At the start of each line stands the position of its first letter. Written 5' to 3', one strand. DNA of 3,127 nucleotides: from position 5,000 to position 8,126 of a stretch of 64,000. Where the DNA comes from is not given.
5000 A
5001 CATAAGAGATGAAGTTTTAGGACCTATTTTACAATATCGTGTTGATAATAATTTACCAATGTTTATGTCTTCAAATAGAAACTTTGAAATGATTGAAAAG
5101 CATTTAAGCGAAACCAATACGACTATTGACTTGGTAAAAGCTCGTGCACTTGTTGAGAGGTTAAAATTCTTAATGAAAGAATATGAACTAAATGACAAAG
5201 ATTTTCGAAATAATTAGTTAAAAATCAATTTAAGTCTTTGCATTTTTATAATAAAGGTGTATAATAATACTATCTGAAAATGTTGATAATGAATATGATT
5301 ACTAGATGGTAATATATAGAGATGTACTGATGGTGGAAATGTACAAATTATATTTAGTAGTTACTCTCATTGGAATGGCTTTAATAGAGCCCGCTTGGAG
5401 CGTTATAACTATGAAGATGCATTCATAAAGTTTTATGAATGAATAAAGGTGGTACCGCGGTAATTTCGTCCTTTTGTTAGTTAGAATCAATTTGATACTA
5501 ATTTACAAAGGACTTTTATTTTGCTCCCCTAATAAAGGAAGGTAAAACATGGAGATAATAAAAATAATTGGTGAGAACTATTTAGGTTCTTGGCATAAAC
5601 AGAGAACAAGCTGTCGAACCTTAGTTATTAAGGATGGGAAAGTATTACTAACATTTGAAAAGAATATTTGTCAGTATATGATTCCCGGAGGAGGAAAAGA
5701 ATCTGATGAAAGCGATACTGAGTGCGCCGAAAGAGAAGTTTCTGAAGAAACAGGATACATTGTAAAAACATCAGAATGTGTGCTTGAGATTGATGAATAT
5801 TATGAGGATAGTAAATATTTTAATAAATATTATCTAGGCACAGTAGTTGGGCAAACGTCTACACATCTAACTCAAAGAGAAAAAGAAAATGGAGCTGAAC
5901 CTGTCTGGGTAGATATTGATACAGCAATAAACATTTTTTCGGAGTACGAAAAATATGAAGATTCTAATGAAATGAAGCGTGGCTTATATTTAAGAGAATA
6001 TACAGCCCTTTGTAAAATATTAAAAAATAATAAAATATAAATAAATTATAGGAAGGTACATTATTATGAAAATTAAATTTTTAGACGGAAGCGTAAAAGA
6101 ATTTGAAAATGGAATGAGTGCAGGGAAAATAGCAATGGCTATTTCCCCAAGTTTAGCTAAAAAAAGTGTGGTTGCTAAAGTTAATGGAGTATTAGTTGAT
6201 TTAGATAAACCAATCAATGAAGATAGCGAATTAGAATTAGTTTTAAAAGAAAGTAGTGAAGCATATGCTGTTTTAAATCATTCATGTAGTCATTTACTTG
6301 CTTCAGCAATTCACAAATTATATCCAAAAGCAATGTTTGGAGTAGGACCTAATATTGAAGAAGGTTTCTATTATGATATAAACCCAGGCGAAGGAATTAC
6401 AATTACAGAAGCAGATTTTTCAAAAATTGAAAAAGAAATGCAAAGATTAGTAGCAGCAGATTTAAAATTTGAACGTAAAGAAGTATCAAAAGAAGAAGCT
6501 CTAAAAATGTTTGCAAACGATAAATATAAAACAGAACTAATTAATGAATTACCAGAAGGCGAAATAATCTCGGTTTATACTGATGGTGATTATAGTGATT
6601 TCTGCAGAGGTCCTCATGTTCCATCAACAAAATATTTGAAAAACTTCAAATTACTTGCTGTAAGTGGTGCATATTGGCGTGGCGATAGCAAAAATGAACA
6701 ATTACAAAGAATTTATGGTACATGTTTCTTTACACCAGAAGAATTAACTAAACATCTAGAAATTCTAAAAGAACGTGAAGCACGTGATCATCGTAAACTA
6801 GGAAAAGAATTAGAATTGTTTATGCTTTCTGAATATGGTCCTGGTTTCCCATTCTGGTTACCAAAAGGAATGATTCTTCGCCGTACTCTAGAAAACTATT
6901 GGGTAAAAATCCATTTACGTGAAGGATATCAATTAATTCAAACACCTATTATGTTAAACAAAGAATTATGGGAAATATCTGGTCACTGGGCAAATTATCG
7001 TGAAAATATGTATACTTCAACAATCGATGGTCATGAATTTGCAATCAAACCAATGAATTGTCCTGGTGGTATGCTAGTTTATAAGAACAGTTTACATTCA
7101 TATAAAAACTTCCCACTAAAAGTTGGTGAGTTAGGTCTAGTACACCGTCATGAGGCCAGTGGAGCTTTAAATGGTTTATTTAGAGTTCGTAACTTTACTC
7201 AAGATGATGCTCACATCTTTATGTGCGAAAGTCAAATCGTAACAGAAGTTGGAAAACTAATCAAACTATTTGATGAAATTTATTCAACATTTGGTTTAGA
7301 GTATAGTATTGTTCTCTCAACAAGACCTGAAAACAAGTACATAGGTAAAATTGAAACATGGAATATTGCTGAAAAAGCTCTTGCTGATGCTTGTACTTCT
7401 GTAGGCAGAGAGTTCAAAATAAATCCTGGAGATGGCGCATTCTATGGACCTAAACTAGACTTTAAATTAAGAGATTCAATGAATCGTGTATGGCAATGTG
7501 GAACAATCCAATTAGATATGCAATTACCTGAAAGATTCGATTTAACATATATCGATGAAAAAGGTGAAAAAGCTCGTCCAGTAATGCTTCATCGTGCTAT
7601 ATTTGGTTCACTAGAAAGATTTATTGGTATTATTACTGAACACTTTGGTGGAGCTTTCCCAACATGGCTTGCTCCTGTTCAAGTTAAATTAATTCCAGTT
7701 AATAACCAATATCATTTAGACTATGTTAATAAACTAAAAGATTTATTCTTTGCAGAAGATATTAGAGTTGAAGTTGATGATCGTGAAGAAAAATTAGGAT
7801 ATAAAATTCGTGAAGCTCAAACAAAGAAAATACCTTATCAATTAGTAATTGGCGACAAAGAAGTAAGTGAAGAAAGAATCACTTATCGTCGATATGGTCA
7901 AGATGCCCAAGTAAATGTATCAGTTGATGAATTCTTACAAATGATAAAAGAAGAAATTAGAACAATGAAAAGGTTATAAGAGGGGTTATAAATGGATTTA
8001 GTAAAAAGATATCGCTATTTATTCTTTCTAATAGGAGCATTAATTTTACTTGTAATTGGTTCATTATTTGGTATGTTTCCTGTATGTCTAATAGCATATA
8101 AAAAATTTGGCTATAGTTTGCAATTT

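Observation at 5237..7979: T-box leader controls a NUDIX hydrolase gene placed ahead of thrS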

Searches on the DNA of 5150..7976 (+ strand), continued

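Call 59: search_rna_families(sources=[L096, L097, L098, L112, L117, L125, L134, L150, L152, L161], threshold=evalue, max_evalue=1e-8, show_alignments=10)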
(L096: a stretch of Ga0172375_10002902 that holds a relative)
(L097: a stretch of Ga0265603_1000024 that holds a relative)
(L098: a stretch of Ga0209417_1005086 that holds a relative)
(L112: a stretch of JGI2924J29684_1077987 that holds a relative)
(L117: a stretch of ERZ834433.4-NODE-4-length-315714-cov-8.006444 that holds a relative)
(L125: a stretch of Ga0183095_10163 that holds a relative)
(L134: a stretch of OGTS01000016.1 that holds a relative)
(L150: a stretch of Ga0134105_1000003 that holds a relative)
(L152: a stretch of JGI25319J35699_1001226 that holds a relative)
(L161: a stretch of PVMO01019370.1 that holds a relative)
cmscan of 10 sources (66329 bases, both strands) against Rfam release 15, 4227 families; matches with E-value up to 1e-8: 13.
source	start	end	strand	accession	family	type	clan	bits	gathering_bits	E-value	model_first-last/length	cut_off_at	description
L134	2180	2414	+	RF00230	T-box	Cis-reg; leader;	-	115.1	93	1e-24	1-219/219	no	T-box leader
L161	2159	2382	+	RF00230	T-box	Cis-reg; leader;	-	109.9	93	2.3e-23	1-219/219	no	T-box leader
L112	2093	2315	+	RF00230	T-box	Cis-reg; leader;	-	103.9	93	7.8e-22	1-219/219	no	T-box leader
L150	2187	2392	+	RF00230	T-box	Cis-reg; leader;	-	102.1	93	2.2e-21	1-219/219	no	T-box leader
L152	2233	2449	+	RF00230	T-box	Cis-reg; leader;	-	100.1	93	7.3e-21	1-219/219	no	T-box leader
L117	2226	2452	+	RF00230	T-box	Cis-reg; leader;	-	94.9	93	1.7e-19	1-219/219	no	T-box leader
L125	2228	2441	+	RF00230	T-box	Cis-reg; leader;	-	92.1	93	8.4e-19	1-219/219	no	T-box leader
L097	2274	2467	+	RF00230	T-box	Cis-reg; leader;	-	84.5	93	7.8e-17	1-219/219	no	T-box leader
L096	2269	2465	+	RF00230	T-box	Cis-reg; leader;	-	82.8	93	2.2e-16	1-219/219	no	T-box leader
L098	2260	2458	+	RF00230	T-box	Cis-reg; leader;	-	74.4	93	3.1e-14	1-219/219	no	T-box leader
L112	4490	4622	+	RF00558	L20_leader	Cis-reg; leader;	-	66.8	58.7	4.3e-11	1-127/127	no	Ribosomal protein L20 leader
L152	4470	4602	+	RF00558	L20_leader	Cis-reg; leader;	-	62.5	58.7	5.3e-10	1-127/127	no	Ribosomal protein L20 leader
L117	5062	5168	+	RF00558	L20_leader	Cis-reg; leader;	-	62.4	58.7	5.5e-10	1-127/127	no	Ribosomal protein L20 leader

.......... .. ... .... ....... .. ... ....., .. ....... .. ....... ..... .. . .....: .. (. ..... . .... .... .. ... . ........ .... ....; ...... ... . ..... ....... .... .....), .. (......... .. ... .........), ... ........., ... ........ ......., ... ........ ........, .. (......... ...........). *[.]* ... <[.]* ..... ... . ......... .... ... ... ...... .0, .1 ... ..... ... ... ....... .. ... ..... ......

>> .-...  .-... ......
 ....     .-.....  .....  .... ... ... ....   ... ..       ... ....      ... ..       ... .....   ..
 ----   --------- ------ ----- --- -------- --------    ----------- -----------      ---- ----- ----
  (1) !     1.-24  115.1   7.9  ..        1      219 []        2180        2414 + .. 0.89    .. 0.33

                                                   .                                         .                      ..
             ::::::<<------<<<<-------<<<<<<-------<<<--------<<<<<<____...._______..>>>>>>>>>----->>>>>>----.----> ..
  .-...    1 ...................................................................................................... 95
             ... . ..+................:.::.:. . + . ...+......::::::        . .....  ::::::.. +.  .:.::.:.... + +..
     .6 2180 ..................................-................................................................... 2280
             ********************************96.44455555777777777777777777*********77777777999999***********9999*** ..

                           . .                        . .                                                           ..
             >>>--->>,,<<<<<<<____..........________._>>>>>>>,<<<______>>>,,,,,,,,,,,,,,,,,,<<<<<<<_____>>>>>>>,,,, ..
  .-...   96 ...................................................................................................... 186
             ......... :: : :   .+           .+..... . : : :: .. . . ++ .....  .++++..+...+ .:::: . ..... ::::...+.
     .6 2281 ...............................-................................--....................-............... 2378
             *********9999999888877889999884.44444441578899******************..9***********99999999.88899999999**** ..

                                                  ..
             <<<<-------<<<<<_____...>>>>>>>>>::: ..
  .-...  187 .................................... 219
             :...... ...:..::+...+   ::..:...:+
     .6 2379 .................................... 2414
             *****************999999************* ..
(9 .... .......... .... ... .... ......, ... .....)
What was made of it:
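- On T-box leader (Rfam RF00230): The 68% relatives score 74-85 bits (call 59).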
